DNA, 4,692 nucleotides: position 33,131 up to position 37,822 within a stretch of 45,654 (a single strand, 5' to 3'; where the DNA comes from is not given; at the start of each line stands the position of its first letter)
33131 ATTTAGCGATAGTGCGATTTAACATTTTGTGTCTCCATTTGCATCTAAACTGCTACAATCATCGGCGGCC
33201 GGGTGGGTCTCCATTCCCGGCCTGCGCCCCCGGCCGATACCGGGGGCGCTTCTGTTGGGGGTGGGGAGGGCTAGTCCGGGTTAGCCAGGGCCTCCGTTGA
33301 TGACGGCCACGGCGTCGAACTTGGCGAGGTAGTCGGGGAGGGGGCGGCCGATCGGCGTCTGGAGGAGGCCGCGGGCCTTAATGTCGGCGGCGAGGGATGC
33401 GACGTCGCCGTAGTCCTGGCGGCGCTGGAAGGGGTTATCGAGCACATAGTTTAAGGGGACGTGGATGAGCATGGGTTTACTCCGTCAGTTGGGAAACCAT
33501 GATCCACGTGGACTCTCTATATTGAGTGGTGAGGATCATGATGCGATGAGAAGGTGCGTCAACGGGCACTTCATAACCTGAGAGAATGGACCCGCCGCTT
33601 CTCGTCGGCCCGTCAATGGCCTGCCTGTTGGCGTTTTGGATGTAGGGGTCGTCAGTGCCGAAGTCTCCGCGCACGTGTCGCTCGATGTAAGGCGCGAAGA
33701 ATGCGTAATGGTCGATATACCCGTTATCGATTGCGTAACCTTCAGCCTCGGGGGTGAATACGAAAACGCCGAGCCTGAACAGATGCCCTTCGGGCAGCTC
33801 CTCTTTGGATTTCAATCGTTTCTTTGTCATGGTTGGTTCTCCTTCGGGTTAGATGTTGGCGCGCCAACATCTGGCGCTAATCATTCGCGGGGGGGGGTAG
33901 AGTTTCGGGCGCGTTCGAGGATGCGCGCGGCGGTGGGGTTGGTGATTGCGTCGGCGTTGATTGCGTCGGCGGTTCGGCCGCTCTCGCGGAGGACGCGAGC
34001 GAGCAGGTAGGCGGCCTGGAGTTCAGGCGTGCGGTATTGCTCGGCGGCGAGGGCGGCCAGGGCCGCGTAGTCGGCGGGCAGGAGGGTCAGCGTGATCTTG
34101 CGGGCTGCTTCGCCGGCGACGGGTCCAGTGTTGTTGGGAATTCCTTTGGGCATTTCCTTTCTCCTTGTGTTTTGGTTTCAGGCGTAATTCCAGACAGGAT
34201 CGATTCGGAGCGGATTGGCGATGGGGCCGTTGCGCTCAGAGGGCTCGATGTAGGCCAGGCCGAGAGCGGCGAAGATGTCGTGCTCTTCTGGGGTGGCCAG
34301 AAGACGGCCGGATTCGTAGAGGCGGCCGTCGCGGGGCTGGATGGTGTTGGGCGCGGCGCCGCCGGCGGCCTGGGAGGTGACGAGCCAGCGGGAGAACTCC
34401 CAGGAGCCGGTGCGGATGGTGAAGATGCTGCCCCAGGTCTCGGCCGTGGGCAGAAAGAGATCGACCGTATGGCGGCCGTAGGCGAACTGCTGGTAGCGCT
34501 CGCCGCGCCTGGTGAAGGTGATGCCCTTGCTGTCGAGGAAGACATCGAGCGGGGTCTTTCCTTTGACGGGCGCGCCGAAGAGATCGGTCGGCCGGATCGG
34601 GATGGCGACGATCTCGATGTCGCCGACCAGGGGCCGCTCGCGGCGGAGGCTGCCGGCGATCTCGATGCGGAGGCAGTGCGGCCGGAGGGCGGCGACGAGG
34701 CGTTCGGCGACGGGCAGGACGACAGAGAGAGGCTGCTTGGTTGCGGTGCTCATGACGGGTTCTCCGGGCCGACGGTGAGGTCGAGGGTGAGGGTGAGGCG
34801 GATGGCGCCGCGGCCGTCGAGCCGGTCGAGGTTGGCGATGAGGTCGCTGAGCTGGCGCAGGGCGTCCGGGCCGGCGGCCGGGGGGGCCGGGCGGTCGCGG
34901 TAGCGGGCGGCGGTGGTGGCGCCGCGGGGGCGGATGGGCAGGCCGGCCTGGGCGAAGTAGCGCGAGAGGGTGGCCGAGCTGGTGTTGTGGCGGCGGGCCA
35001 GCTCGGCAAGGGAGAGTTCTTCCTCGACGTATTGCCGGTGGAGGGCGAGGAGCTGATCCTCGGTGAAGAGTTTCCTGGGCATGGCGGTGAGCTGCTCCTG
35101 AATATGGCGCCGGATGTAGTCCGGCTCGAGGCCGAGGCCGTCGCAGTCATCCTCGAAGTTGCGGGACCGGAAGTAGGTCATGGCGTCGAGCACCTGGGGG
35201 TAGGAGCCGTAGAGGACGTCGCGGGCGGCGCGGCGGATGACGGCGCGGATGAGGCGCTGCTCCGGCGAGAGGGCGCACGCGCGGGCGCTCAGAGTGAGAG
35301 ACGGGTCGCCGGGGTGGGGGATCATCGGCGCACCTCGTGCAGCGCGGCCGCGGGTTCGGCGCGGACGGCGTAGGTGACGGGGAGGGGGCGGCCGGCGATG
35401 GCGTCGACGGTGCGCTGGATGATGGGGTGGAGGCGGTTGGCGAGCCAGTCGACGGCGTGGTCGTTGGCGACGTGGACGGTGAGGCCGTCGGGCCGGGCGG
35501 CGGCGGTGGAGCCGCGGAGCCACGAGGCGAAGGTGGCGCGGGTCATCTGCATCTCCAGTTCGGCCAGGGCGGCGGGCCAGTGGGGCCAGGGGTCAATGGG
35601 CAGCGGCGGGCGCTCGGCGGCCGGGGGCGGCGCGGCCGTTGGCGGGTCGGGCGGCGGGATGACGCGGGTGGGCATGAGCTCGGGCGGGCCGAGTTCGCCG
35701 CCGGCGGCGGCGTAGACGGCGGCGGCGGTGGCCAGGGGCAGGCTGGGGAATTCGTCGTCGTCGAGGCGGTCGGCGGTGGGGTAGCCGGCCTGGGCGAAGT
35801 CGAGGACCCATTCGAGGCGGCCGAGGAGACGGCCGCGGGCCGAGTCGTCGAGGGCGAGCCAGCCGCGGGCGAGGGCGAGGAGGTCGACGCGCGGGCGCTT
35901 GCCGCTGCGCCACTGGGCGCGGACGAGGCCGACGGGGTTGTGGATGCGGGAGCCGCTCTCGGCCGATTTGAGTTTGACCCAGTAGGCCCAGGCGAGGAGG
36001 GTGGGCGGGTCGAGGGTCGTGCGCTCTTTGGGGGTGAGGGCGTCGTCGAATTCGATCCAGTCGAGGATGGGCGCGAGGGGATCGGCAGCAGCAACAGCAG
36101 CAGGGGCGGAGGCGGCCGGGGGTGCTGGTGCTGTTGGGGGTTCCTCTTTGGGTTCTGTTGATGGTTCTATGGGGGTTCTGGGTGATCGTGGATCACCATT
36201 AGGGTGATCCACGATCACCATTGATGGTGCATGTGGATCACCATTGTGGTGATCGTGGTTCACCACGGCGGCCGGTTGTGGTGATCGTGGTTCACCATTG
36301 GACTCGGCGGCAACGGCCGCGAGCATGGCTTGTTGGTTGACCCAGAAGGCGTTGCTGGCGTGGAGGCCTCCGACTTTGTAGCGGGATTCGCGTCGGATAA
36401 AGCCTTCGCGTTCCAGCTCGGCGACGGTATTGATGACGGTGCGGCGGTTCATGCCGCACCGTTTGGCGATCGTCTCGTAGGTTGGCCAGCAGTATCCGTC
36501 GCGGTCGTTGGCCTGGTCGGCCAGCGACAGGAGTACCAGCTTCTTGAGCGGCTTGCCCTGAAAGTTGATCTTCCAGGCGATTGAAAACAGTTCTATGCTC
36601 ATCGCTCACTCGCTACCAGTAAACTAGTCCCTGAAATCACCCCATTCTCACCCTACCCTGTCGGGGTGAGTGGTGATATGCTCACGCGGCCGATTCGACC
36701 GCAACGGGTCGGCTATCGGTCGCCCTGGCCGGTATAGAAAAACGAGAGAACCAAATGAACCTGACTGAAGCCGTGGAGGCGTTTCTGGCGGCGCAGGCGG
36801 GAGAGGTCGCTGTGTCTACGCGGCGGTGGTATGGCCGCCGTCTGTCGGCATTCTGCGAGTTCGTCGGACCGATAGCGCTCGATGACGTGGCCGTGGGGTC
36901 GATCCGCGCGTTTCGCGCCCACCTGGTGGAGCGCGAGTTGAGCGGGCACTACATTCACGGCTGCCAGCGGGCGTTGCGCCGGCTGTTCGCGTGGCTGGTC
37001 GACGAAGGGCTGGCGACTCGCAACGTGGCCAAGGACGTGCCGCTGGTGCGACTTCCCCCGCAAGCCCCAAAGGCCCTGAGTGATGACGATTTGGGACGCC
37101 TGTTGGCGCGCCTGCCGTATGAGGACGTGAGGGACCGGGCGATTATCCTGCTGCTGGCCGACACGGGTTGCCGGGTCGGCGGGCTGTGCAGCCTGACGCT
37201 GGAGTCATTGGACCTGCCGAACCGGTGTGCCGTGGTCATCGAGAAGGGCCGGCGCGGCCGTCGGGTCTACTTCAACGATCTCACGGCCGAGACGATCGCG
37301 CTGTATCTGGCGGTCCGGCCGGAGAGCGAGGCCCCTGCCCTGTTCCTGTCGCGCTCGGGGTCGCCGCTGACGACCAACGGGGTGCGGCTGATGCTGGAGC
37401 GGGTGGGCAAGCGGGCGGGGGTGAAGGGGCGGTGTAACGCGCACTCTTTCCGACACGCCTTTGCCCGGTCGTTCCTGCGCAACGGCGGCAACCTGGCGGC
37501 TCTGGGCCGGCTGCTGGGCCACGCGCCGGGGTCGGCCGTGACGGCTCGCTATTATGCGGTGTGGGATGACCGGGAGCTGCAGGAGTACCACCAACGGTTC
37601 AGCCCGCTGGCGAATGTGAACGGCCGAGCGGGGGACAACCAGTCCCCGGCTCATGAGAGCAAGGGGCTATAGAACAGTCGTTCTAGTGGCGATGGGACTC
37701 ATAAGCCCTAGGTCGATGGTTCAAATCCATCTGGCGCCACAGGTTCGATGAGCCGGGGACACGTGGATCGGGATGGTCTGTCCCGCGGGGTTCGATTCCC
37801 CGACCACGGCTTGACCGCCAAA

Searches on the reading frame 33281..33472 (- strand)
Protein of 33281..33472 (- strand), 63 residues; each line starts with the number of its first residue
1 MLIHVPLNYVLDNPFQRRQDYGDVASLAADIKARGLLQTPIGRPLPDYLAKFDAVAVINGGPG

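Call 43: search_protein_families(library=pfam, proteins=[window:33281-33472:-], max_evalue=0.05)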
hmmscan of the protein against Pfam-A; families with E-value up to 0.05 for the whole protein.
window:33281-33472:- (63 aa): 1 family
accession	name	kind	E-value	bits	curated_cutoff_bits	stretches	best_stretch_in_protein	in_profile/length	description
PF02195.25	ParB_N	-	0.0096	16.4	26.3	1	3-52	4-53/95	ParB N-terminal domain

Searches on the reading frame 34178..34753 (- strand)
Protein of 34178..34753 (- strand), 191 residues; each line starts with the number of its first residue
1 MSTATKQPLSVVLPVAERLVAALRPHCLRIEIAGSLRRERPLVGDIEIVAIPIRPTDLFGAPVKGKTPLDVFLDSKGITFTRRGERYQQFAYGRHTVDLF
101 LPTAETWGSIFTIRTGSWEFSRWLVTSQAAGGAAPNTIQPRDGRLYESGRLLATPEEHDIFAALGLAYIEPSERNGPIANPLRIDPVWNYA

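Call 11: search_protein_families(library=pfam, proteins=[window:34178-34753:-], max_evalue=0.01)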
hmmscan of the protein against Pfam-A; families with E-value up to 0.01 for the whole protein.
window:34178-34753:- (191 aa): 1 family
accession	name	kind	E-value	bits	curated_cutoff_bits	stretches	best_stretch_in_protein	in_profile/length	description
PF14791.11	DNA_pol_B_thumb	-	1.3e-07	31.8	25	1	145-175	31-63/63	DNA polymerase beta thumb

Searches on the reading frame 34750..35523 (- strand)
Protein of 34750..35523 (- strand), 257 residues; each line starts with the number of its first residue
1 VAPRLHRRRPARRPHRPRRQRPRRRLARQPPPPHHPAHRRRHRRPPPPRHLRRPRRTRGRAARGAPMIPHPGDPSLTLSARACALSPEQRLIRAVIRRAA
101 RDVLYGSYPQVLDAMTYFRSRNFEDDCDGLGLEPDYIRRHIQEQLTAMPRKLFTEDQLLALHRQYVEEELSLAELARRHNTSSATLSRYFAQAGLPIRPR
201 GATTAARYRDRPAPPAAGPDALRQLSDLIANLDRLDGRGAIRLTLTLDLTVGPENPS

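Call 11: search_protein_families(library=pfam, proteins=[window:34750-35523:-], max_evalue=0.01)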
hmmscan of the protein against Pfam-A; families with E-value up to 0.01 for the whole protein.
window:34750-35523:- (257 aa): 1 family
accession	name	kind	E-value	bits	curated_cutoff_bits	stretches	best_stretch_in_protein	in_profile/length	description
PF01527.26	HTH_Tnp_1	-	0.00059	20.4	24.1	1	151-194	5-48/75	Transposase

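Call 92: search_protein_families(library=phrogs, proteins=[window:34750-35523:-], max_evalue=0.001)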
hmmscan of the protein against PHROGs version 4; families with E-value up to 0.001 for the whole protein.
window:34750-35523:- (257 aa): 1 family
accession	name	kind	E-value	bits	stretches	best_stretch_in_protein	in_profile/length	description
phrog_8446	-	DNA, RNA and nucleotide metabolism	0.00012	22.8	1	160-202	63-105/211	HNH endonuclease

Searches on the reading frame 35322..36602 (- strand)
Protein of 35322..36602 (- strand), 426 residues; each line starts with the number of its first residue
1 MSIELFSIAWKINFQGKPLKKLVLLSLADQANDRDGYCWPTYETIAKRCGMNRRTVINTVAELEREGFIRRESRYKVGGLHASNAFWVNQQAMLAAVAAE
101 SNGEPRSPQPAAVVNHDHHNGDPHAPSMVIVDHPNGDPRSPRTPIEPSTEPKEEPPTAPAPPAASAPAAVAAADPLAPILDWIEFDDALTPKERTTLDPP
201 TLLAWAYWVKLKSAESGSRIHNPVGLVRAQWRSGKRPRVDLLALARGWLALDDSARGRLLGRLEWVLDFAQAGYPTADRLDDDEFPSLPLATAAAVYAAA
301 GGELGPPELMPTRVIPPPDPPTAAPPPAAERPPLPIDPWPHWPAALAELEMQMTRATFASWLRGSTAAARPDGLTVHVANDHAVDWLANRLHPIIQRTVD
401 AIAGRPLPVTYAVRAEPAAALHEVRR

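Call 11: search_protein_families(library=pfam, proteins=[window:35322-36602:-], max_evalue=0.01)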
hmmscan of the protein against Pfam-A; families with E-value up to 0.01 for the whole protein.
window:35322-36602:- (426 aa): 8 families
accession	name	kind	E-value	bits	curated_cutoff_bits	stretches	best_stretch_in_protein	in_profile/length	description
PF13730.12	HTH_36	-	7.9e-16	58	25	1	18-69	5-55/55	Helix-turn-helix domain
PF13545.12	HTH_Crp_2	-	1e-05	25.8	27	1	24-74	7-57/70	Crp-like helix-turn-helix domain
PF11638.13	DnaA_N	-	0.00051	20.1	24.6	1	342-397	4-61/65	DnaA N-terminal domain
PF01047.28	MarR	-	0.0027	18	24.6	1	44-72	22-50/59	MarR family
PF13551.12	HTH_29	-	0.0037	17.8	28.1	0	40-70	13-46/64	Winged helix-turn helix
PF13384.12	HTH_23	-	0.0037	17.5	24.6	0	41-68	19-46/50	Homeodomain-like domain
PF21984.2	DnaD_N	-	0.0074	16.9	27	0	31-76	27-72/101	DnaD N-terminal domain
PF22451.2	NirdL-like_HTH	-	0.0099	15.9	27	0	42-70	19-47/47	Siroheme decarboxylase NirDL-like HTH domain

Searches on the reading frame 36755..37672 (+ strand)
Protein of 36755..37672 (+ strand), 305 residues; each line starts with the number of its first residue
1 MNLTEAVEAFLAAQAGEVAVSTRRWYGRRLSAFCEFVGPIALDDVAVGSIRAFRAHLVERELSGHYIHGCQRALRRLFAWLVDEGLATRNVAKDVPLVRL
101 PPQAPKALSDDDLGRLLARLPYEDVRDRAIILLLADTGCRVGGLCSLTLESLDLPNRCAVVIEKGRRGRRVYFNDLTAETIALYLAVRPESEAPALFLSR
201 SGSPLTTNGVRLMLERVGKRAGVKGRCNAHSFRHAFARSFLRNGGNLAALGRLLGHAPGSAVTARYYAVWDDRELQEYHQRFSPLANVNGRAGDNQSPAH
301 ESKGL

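Call 11: search_protein_families(library=pfam, proteins=[window:36755-37672:+], max_evalue=0.01)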
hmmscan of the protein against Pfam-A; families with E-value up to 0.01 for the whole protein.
window:36755-37672:+ (305 aa): 4 families
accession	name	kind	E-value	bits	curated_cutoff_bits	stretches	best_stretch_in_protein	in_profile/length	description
PF00589.27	Phage_integrase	-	1.8e-30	106.4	27.1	1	108-269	3-168/172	Phage integrase family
PF13102.12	Phage_int_SAM_5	-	9e-06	26.4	22.3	1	3-91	2-92/98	Phage integrase SAM-like domain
PF02899.23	Phage_int_SAM_1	-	2.1e-05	25.1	22.3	1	17-85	13-83/83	Phage integrase, N-terminal SAM-like domain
PF13495.12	Phage_int_SAM_4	-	0.0018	19.1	27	1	16-85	12-82/85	Phage integrase, N-terminal SAM-like domain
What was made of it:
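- Integrase at 36755-37672 (call 11).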
